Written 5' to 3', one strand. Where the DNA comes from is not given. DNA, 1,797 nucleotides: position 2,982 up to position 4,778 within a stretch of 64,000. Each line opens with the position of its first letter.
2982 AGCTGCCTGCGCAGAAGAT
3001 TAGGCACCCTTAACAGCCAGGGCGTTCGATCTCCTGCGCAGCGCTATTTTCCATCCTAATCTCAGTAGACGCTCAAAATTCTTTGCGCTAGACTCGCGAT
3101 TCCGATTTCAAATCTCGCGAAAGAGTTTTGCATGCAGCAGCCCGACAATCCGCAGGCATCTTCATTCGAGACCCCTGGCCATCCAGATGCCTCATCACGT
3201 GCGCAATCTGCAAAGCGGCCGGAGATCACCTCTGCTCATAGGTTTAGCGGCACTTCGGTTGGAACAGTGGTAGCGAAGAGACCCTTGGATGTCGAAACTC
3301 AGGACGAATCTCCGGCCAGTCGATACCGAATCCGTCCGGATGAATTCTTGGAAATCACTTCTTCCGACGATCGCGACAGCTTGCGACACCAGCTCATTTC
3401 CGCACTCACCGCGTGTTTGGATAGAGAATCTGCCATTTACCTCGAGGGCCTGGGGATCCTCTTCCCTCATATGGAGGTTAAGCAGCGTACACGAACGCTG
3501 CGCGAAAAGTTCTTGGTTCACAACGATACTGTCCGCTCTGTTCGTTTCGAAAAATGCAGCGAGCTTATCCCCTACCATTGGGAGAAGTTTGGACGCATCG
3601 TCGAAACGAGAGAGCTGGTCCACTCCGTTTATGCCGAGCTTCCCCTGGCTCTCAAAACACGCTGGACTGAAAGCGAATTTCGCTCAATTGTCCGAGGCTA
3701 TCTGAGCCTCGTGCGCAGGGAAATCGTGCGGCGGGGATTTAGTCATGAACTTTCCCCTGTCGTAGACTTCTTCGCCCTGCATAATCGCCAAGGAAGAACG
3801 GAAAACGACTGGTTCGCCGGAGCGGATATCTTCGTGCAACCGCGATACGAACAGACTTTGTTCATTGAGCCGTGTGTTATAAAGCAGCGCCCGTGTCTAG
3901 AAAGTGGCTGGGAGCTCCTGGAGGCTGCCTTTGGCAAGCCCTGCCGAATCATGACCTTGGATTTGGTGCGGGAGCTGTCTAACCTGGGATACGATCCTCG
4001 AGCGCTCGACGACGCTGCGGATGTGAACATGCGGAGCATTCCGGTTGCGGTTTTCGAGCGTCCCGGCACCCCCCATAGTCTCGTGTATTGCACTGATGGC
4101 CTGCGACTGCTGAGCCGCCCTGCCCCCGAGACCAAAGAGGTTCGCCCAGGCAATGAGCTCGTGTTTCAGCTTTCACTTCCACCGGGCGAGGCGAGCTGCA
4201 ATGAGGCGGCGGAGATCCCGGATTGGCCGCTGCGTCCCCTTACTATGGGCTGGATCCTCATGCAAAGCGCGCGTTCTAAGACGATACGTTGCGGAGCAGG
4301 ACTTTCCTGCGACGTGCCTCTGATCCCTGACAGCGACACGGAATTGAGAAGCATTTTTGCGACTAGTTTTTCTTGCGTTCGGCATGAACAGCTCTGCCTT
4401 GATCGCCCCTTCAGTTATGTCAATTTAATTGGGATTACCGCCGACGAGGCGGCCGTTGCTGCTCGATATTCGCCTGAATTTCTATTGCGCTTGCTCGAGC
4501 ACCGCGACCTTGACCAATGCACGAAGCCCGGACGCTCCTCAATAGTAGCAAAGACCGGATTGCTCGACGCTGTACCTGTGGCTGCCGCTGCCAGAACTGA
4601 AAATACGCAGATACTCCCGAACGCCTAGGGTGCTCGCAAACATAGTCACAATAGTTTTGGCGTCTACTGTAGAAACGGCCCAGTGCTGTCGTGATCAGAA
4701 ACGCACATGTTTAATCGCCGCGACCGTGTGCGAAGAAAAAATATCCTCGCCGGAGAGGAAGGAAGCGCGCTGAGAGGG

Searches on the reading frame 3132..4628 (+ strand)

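Call 29: search_protein_families(library=pfam, proteins=[window:3132-4628:+], max_evalue=0.00001)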
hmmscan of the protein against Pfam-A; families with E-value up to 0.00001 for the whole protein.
window:3132-4628:+ (498 aa): 1 family
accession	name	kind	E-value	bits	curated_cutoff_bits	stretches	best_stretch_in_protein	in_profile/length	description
PF05076.18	SUFU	-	3.7e-06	27.4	25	1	303-468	5-171/172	Suppressor of fused protein (SUFU)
